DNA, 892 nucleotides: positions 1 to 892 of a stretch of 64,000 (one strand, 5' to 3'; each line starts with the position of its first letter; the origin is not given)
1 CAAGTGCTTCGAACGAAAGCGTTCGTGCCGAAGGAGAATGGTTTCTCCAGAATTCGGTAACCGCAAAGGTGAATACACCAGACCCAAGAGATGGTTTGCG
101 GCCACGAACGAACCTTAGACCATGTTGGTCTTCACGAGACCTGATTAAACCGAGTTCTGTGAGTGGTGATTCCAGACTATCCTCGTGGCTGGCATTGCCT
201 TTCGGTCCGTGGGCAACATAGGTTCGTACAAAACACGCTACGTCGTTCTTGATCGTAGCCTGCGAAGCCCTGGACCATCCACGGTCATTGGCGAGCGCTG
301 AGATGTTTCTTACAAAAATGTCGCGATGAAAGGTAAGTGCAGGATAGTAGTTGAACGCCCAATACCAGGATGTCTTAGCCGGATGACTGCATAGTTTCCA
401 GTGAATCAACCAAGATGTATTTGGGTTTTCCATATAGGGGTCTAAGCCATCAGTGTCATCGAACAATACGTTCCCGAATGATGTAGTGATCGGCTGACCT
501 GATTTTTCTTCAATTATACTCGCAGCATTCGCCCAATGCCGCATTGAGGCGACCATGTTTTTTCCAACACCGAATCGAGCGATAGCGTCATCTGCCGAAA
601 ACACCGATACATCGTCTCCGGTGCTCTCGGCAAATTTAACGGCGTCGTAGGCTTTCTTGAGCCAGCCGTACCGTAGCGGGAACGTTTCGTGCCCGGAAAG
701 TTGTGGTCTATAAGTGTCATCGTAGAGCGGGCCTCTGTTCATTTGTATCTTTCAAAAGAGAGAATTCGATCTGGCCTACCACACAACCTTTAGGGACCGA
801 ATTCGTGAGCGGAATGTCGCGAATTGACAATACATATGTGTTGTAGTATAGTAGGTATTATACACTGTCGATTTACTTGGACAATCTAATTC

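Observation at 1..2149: AT-rich island edge with a divergent DUF4007 (SspB-like) gene and a DndA/SspA-like cysteine desulfurase: probable end of a DNA phosphorothioation module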

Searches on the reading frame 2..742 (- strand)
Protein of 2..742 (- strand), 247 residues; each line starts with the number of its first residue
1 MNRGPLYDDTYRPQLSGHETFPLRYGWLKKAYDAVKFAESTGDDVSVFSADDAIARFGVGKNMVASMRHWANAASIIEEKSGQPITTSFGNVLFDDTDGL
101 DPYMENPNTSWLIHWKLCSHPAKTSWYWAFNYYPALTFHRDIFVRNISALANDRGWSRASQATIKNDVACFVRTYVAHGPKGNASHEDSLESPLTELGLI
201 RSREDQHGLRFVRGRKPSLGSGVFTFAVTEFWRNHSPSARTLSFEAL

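Call 9: search_protein_families(library=pfam, proteins=[window:2-742:-], max_evalue=0.01)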
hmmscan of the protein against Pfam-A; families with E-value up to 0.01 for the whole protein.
window:2-742:- (247 aa): 1 family
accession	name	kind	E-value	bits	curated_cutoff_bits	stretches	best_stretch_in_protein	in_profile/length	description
PF13182.11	DUF4007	-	6.7e-71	239.2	27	1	15-247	1-228/288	Protein of unknown function (DUF4007)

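Call 10: search_protein_families(library=padloc, proteins=[window:2-742:-], max_evalue=0.01)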
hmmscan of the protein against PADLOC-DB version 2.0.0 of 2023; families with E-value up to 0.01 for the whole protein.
window:2-742:- (247 aa): 10 families
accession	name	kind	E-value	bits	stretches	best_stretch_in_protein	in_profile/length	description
PDLC02769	SspB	-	8.8e-85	282.5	1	14-247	2-233/282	SspB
PDLC02768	SspB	-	2.6e-67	225.2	1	16-247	4-234/295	SspB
PDLC02766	SspB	-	1.8e-62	209.3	1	16-246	4-235/285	SspB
PDLC02760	SspB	-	6.4e-42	142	1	14-235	3-217/269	SspB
PDLC02764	SspB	-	9.9e-42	141.2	1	16-246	2-223/276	SspB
PDLC02765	SspB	-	6.9e-38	129.4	1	15-245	4-237/292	SspB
PDLC02762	SspB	-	8.4e-28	95.5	1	16-213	4-198/293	SspB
PDLC02763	SspB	-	4.4e-17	60.6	1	13-177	5-158/279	SspB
PDLC02767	SspB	-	1.4e-16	59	1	15-245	8-248/295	SspB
PDLC02761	SspB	-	2.2e-13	48.2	2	16-80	2-66/340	SspB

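Call 11: search_protein_families(library=ncbifam, proteins=[window:2-742:-], max_evalue=0.01)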
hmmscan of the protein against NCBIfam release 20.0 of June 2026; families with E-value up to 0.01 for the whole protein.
window:2-742:- (247 aa): 0 families

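Call 14: find_related_loci(query=window:2-742:-, collection=genome_contigs, flank=10000)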
Query window:2-742:- (247 aa) in genome_contigs; peptide patterns used: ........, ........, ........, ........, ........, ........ (x = any residue, [..] = any of these).
268 stretches matched a pattern; 241 encode a relative of the query (tblastn E <= 1e-3); the best 80 are kept; 80 distinct loci.
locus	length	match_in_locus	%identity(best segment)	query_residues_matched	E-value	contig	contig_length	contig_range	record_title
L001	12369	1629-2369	89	1-247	1e-152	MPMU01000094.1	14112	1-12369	MAG: Gammaproteobacteria bacterium bin55 NODE_5168_length_14112_cov_6.97204_ID_10335, whole genome shotgun sequence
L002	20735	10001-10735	69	1-247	7e-112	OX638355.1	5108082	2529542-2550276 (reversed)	MAG: Terriglobia bacterium isolate 290eebee-5386-4bec-b87c-7b5c19ab3581 genome assembly, chromosome: 1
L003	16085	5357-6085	67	3-247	1e-109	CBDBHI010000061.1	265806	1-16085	MAG: Bryobacterales bacterium isolate 034d239b-e814-4522-8901-ee375e2ad25b genome assembly, contig: contig_61, whole gen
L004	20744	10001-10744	67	1-247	3e-106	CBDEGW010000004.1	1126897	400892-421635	MAG: Dehalococcoidia bacterium isolate df1c8e39-9ed4-4f98-84fc-ac90bf75a161 genome assembly, contig: contig_4, whole gen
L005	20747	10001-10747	64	1-247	7e-106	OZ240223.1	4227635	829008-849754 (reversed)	MAG: Dehalococcoidia bacterium isolate f6a585c4-e35e-4cc9-a722-66a179f45198 genome assembly, chromosome: 1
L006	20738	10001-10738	65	1-247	1e-105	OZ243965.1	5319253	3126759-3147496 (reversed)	MAG: Bryobacterales bacterium isolate d9fe4927-0271-4d34-8a35-7101854e6c69 genome assembly, chromosome: 1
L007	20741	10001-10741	65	1-247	3e-105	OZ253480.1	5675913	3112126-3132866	MAG: uncultured Candidatus Binatia bacterium isolate 01c1d691-c9b9-4499-9944-1e5a173e9d55 genome assembly, chromosome: 1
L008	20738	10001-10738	65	1-247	3e-105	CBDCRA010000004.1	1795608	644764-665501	MAG: Candidatus Multivorans sp. isolate d7452e89-af48-44c7-9597-5a6bccd24eaa genome assembly, contig: contig_4, whole ge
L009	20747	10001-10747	63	1-247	5e-105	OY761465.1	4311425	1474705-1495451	MAG: Candidatus Binatia bacterium isolate d3e24e22-6b5b-4867-8422-75782eed2520 genome assembly, chromosome: 1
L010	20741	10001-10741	64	1-247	1e-104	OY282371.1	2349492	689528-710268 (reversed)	MAG: uncultured Dehalococcoidia bacterium genome assembly, chromosome: 1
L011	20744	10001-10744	64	1-247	4e-104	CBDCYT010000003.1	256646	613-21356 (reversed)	MAG: Dehalococcoidia bacterium isolate b3e3ad07-64b9-47c7-ad82-6c21615a0932 genome assembly, contig: contig_3, whole gen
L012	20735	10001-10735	64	1-247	5e-104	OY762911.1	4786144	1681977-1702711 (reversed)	MAG: Thermoanaerobaculia bacterium isolate 14c23368-4dca-4d55-9b94-f295180eceef genome assembly, chromosome: 1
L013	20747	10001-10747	63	1-247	4e-104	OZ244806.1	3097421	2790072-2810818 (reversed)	MAG: Chloroflexota bacterium isolate 600da572-970b-48f2-b46a-9436f58df6f3 genome assembly, chromosome: 1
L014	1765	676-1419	62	1-247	3e-110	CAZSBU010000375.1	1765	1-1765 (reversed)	MAG TPA_asm: uncultured Caulobacterales bacterium isolate SRP072547_co1_146 genome assembly, contig: NODE_183654_length_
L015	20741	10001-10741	63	1-247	2e-103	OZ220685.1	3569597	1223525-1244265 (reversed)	MAG: Dehalococcoidia bacterium isolate 2a27cef4-6af2-4f96-82a3-29fad4755a7e genome assembly, chromosome: 1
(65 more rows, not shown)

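Call 15: find_homologous_proteins(query=window:2-742:-)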
Query window:2-742:- (247 aa): 5496 proteins with E <= 0.001 among 5691 candidates; the best 120 are listed.
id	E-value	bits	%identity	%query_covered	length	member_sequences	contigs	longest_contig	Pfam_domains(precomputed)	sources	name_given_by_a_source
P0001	2.7e-156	537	92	100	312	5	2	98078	PF13182.12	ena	-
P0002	8.6e-156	535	93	100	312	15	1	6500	PF13182.12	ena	-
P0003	7.5e-148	509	88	100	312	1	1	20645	PF13182.12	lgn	-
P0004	7.6e-147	506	86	100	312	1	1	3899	PF13182.12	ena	-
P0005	1.2e-145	502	87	100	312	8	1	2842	PF13182.12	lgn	-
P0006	2.2e-142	491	84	100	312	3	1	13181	PF13182.12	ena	-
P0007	2.5e-141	488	84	100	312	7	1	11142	PF13182.12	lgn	-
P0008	1.2e-140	486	85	100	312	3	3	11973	PF13182.12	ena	-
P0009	2.2e-135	468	83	100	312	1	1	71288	PF13182.12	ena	-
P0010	2.0e-129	449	80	100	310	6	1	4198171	PF13182.12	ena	-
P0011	2.2e-128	445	78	100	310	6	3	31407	PF13182.12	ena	-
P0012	3.6e-113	396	71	100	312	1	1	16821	PF13182.12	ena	-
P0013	4.2e-113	395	70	100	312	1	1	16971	PF13182.12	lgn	-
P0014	8.6e-113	394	70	100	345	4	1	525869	PF13182.12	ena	-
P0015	4.5e-112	392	90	75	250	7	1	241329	PF13182.12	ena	-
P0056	2.4e-103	363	84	75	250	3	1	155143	PF13182.12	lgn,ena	-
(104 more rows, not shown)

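Call 16: find_encoding_contigs(protein=P0001, flank=10000, max_places=4)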
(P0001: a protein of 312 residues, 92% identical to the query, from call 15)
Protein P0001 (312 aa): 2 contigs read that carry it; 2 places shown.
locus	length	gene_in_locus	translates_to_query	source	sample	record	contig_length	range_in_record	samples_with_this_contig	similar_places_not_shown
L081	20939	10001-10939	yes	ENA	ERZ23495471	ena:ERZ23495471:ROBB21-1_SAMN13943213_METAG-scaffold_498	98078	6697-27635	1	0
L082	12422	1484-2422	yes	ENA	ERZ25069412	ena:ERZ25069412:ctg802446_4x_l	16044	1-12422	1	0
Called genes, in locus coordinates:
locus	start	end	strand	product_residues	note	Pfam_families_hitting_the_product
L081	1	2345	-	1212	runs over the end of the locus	PF02463:SMC_N, PF13175:AAA_15, PF13304:AAA_21 (weak), PF13476:AAA_23, PF13555:AAA_29 (faint), PF06470:SMC_hinge, PF13304:AAA_21 (weak)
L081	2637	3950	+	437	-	PF02384:N6_Mtase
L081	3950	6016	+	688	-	PF02518:HATPase_c (weak), PF13589:HATPase_c_3, PF02518:HATPase_c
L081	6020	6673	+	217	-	-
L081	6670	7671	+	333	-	PF00753:Lactamase_B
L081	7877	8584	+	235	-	PF00535:Glycos_transf_2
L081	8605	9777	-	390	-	PF00266:Aminotran_5, PF00155:Aminotran_1_2 (weak), PF01212:Beta_elim_lyase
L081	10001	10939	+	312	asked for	PF13182:DUF4007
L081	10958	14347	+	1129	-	-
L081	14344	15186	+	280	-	PF01507:PAPS_reduct (weak)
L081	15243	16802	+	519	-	PF00270:DEAD, PF04851:ResIII, PF13872:AAA_34 (weak), PF00271:Helicase_C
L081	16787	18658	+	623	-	PF13589:HATPase_c_3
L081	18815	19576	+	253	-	-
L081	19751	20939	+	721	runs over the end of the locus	PF02463:SMC_N (weak)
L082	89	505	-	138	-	PF00266:Aminotran_5 (weak)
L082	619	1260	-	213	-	PF00266:Aminotran_5, PF01212:Beta_elim_lyase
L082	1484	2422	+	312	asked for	PF13182:DUF4007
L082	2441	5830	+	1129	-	-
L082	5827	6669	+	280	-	PF01507:PAPS_reduct (weak)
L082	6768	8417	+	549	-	PF00270:DEAD, PF04851:ResIII, PF18766:SWI2_SNF2, PF00271:Helicase_C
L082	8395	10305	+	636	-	PF02518:HATPase_c (weak), PF13589:HATPase_c_3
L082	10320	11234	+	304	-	PF13091:PLDc_2 (weak)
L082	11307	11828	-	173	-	-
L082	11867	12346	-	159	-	-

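Call 17: find_encoding_contigs(protein=P0010, flank=10000, max_places=3)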
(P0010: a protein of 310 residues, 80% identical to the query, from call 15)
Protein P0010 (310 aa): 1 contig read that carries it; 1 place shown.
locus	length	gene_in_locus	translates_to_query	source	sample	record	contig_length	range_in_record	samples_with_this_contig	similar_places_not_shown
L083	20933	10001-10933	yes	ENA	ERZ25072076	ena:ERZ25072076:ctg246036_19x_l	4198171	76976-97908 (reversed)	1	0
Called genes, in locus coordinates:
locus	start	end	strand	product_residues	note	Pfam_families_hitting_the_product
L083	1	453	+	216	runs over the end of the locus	PF03548:LolA, PF17131:TP_0789-like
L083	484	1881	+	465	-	PF00919:UPF0004, PF04055:Radical_SAM, PF01938:TRAM (faint), PF18693:TRAM_2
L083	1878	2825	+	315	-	PF13512:TPR_18 (faint), PF00515:TPR_1 (faint), PF07719:TPR_2 (faint), PF13428:TPR_14 (faint), PF13432:TPR_16 (faint), PF13525:YfiO, PF13174:TPR_6 (faint), PF13525:YfiO (weak), +1 more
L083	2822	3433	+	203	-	PF01467:CTP_transf_like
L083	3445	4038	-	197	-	PF01121:CoaE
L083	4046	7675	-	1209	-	PF02463:SMC_N, PF13175:AAA_15, PF13304:AAA_21 (weak), PF13476:AAA_23, PF13555:AAA_29 (faint), PF06470:SMC_hinge, PF13304:AAA_21 (weak)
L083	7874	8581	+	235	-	PF00535:Glycos_transf_2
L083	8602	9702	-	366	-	PF00266:Aminotran_5, PF00155:Aminotran_1_2 (weak), PF01212:Beta_elim_lyase (weak)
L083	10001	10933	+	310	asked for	PF13182:DUF4007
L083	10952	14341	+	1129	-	-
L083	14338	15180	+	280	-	PF01507:PAPS_reduct (weak)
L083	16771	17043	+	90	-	PF00271:Helicase_C (weak)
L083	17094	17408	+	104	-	PF02195:ParB_N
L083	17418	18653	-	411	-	PF00872:Transposase_mut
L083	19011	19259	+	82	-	-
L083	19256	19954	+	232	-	-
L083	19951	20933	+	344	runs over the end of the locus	PF12706:Lactamase_B_2 (faint)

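Call 18: search_protein_families(library=padloc, proteins=[L081:10958-14344:+, L081:14344-15183:+, L081:15243-16799:+, L081:16787-18655:+, L081:18815-19573:+, L082:6768-8414:+, L082:8395-10302:+, L082:10320-11231:+], max_evalue=0.001)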
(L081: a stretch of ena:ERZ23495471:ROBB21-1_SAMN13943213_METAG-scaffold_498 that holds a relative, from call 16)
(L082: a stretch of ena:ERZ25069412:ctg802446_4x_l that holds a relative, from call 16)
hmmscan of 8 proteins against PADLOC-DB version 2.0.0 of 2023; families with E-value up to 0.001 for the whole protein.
L081:10958-14344:+ (1129 aa): 16 families
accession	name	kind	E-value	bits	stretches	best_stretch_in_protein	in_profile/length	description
PDLC02780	SspC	-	0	1256.8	1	3-1054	1-1044/1045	SspC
PDLC02779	SspC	-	5.6e-214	711.1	1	10-1034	2-1052/1054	SspC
PDLC02770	SspC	-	1.5e-183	610.6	1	9-1041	2-1045/1047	SspC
PDLC02781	SspC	-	7.1e-180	598.2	1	15-1082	2-1102/1104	SspC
PDLC02778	SspC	-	3e-170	566.2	1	13-1036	1-1050/1053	SspC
PDLC02774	SspC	-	1.4e-153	511.1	1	13-1043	1-1036/1065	SspC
PDLC02775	SspC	-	7.2e-153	508.7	1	1-1035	1-1061/1064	SspC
PDLC02772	SspC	-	8e-129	429.4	1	14-1056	12-1092/1123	SspC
PDLC02478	BrxC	-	4.6e-115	383.5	1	9-1024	6-1052/1108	BrxC-PglY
PDLC02776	SspC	-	4.9e-110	366.9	1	41-1056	19-1009/1039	SspC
PDLC02777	SspC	-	1.6e-108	362.3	1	15-1042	2-1052/1097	SspC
PDLC02773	SspC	-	5.2e-104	347.1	1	15-1024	2-1005/1011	SspC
PDLC02771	SspC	-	7.1e-45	151.5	3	347-719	449-818/828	SspC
PDLC02490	BrxC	-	0.00029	17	1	161-356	236-431/1133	BrxC-PglY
PDLC02489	BrxC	-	0.0003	17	0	29-75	40-90/1146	BrxC-PglY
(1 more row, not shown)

L081:14344-15183:+ (280 aa): 4 families
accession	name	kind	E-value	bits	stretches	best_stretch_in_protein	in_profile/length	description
PDLC02782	SspD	-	1.3e-136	452.8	1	8-280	1-277/277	SspD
PDLC02510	BrxP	-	5.1e-10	36.2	1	10-192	136-323/779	BrxP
PDLC02662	DndC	-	6.3e-06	23.4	1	6-125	26-163/481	DndC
PDLC02661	DndC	-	8.1e-05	19.8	0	67-125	99-159/468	DndC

L081:15243-16799:+ (519 aa): 18 families
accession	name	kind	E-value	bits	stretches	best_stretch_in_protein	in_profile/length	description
PDLC02707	PbeA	-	3.2e-23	80.2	1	114-491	248-626/672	PbeA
PDLC02704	PbeA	-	2.9e-14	50.5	2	119-306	255-438/682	PbeA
PDLC03042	REase_I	-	1.7e-09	33.7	2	424-479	775-829/1170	Type I restriction enzyme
PDLC03659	mREase_IV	-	4.1e-09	32.9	1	120-480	220-553/945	Type IV methyl-directed restriction enzyme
PDLC03658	mREase_IV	-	4.3e-09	32.6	1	385-496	452-556/953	Type IV methyl-directed restriction enzyme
PDLC01439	typeIV_DinG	-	9e-09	32.5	0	120-187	17-78/575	CAS-IV-A; associated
PDLC03047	REase_I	-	9.5e-09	31.5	1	421-515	644-739/1107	Type I restriction enzyme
PDLC03597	REase_MTase_IIG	-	7.1e-08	28.4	1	407-489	517-602/1646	Type IIG restriction enzyme-methyltransferase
PDLC02703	PbeA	-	2.6e-07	27.6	1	122-290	250-410/626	PbeA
PDLC02706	PbeA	-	1e-06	25.7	1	139-313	286-460/722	PbeA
PDLC01770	Cas3g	-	1e-06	25.5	0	325-481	196-342/733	-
PDLC02705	PbeA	-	8.1e-05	19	0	385-480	526-620/691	PbeA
PDLC00200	HamB2|HamB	-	0.00011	18.4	1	146-273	169-296/865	DEAD-box helicase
PDLC01763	Cas3b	-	0.00017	18.5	1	142-191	267-316/762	-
PDLC01252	Cas3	-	0.0002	18.9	0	141-184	2-45/324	CAS-I; effector_G3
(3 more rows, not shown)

L081:16787-18655:+ (623 aa): 1 family
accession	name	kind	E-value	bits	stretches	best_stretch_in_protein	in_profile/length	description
PDLC02204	MzaB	-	9.2e-16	55.4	1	22-200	11-177/500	-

L081:18815-19573:+ (253 aa): 1 family
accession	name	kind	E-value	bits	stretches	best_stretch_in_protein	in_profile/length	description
PDLC03829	ZacB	-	4.5e-06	23.8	1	26-93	294-352/586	-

L082:6768-8414:+ (549 aa): 23 families
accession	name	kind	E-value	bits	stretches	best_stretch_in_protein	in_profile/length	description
PDLC03659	mREase_IV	-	5.6e-19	65.5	1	140-506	216-553/945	Type IV methyl-directed restriction enzyme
PDLC02707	PbeA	-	4.1e-17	60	1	138-329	248-432/672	PbeA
PDLC03042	REase_I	-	3e-13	46.1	2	74-216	376-518/1170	Type I restriction enzyme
PDLC02704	PbeA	-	1.7e-11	41.3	1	140-328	252-436/682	PbeA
PDLC03049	REase_I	-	1.8e-10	37.5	1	147-310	172-324/807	Type I restriction enzyme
PDLC02703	PbeA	-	5.2e-10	36.5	1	145-314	249-409/626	PbeA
PDLC03047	REase_I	-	5.9e-10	35.5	2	468-509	665-707/1107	Type I restriction enzyme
PDLC01439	typeIV_DinG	-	9.4e-10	35.8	0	397-486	393-479/575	CAS-IV-A; associated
PDLC03928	PsyrT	-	6.6e-07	26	0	404-506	235-335/689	-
PDLC03960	SngC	-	3.2e-06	24.2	1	154-505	32-360/720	-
PDLC03658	mREase_IV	-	3.4e-06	23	0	413-506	454-545/953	Type IV methyl-directed restriction enzyme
PDLC02864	DpdF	-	3.9e-06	23.9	0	403-506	225-328/610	DpdF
PDLC00200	HamB2|HamB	-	4.1e-06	23.1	1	164-280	163-274/865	DEAD-box helicase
PDLC02706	PbeA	-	7.5e-06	22.8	1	165-330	288-451/722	PbeA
PDLC00186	HamB1|HamB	-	8.9e-06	22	1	169-280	168-274/864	DEAD-box helicase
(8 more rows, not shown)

L082:8395-10302:+ (636 aa): 1 family
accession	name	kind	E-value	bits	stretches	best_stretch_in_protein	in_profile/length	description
PDLC02204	MzaB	-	4.2e-14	49.9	1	19-188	8-169/500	-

L082:10320-11231:+ (304 aa): 11 families
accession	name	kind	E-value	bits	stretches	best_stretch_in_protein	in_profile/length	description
PDLC03829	ZacB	-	1.6e-10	38.5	1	15-146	226-362/586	-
PDLC02599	DrmC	-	3.3e-07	27.6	1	8-115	14-117/387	DrmC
PDLC02614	DrmC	-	1.8e-06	25.8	1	6-130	24-147/153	DrmC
PDLC03922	MkoB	-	6.7e-06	23.6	1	6-109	314-421/610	-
PDLC02607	DrmC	-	6.9e-06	23.6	1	66-115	187-233/265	DrmC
PDLC02585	DrmC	-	1.4e-05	22.8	1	60-115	175-224/253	DrmC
PDLC02588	DrmC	-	0.00021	19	1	52-105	166-217/256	DrmC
PDLC02589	DrmC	-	0.00022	18.5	1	80-106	202-228/264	DrmC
PDLC02606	DrmC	-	0.00025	18.9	1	56-106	100-148/182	DrmC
PDLC02901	DpdK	-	0.00038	18.2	1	42-105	82-142/173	DpdK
PDLC02595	DrmC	-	0.00075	17.3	1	78-119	207-243/269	DrmC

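Call 19: search_protein_families(library=pfam, proteins=[L081:10958-14344:+, L081:14344-15183:+, L081:15243-16799:+, L081:16787-18655:+, L081:18815-19573:+, L082:10320-11231:+], max_evalue=0.01)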
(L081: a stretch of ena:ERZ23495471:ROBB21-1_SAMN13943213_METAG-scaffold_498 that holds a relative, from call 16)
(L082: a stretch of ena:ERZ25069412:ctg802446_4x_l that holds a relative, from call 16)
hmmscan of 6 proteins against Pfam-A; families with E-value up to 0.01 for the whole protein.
L081:10958-14344:+ (1129 aa): 3 families
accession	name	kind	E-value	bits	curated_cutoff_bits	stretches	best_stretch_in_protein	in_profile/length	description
PF20703.3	nSTAND1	-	0.00011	22.5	27.1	1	43-217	24-164/379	Novel STAND NTPase 1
PF13191.12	AAA_16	-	0.00082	20.3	32.6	1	53-208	23-166/167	AAA ATPase domain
PF13555.12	AAA_29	-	0.0083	16.3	27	0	49-81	19-49/61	P-loop containing region of AAA domain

L081:14344-15183:+ (280 aa): 1 family
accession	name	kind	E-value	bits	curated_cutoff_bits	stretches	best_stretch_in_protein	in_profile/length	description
PF01507.26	PAPS_reduct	-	1.1e-06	29.2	22.5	1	9-106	2-97/175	Phosphoadenosine phosphosulfate reductase domain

L081:15243-16799:+ (519 aa): 5 families
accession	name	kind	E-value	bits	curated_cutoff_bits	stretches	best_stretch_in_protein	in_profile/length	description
PF04851.21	ResIII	-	2.3e-20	73.6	22.5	1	119-285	4-163/164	Type III restriction enzyme, res subunit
PF00270.35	DEAD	-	9.7e-16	58.4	26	1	121-286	2-162/167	DEAD/DEAH box helicase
PF00271.37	Helicase_C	-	6e-14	52.7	23.5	1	376-479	8-108/110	Helicase conserved C-terminal domain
PF13872.12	AAA_34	-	1.9e-07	30.7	27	1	147-257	69-188/306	P-loop containing NTP hydrolase pore-1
PF18766.7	SWI2_SNF2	-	2.7e-05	24.4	26.7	1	145-284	25-155/221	SWI2/SNF2 ATPase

L081:16787-18655:+ (623 aa): 2 families
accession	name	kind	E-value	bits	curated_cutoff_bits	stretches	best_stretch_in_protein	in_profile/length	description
PF13589.12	HATPase_c_3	-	1.1e-21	77.7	25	1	38-168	4-124/137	Histidine kinase-, DNA gyrase B-, and HSP90-like ATPase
PF02518.31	HATPase_c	-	8.6e-05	23.4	26.4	1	38-120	7-78/111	Histidine kinase-, DNA gyrase B-, and HSP90-like ATPase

L081:18815-19573:+ (253 aa): 2 families
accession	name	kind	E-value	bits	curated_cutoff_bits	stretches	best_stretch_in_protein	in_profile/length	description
PF00614.28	PLDc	-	0.0022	18.4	21.9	1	29-48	5-25/28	Phospholipase D Active site motif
PF13091.12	PLDc_2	-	0.0031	17.8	27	1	20-66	68-115/132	PLD-like domain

L082:10320-11231:+ (304 aa): 2 families
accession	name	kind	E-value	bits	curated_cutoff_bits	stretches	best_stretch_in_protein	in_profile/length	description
PF13091.12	PLDc_2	-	5.6e-07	29.9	27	1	10-120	3-116/132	PLD-like domain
PF00614.28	PLDc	-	3.2e-05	24.2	21.9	1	82-103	5-27/28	Phospholipase D Active site motif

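Call 28: search_solved_structures(query=P0001, max_evalue=1)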
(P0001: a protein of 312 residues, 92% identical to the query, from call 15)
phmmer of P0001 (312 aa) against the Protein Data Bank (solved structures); distinct sequences matched with E-value up to 1: 1.
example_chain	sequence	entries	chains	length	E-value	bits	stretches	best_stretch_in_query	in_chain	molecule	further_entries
6juf_B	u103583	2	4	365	2.4e-34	122.4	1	15-272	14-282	SspB protein | DUF4007 domain-containing protein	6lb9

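Call 36: search_solved_structures(query=window:2-742:-, max_evalue=0.01, show_alignments=1)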
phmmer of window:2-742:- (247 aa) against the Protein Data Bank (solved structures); distinct sequences matched with E-value up to 0.01: 1.
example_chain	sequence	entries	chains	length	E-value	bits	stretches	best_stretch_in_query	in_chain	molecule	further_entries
6juf_B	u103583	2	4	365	1e-26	97.5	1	14-243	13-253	SspB protein | DUF4007 domain-containing protein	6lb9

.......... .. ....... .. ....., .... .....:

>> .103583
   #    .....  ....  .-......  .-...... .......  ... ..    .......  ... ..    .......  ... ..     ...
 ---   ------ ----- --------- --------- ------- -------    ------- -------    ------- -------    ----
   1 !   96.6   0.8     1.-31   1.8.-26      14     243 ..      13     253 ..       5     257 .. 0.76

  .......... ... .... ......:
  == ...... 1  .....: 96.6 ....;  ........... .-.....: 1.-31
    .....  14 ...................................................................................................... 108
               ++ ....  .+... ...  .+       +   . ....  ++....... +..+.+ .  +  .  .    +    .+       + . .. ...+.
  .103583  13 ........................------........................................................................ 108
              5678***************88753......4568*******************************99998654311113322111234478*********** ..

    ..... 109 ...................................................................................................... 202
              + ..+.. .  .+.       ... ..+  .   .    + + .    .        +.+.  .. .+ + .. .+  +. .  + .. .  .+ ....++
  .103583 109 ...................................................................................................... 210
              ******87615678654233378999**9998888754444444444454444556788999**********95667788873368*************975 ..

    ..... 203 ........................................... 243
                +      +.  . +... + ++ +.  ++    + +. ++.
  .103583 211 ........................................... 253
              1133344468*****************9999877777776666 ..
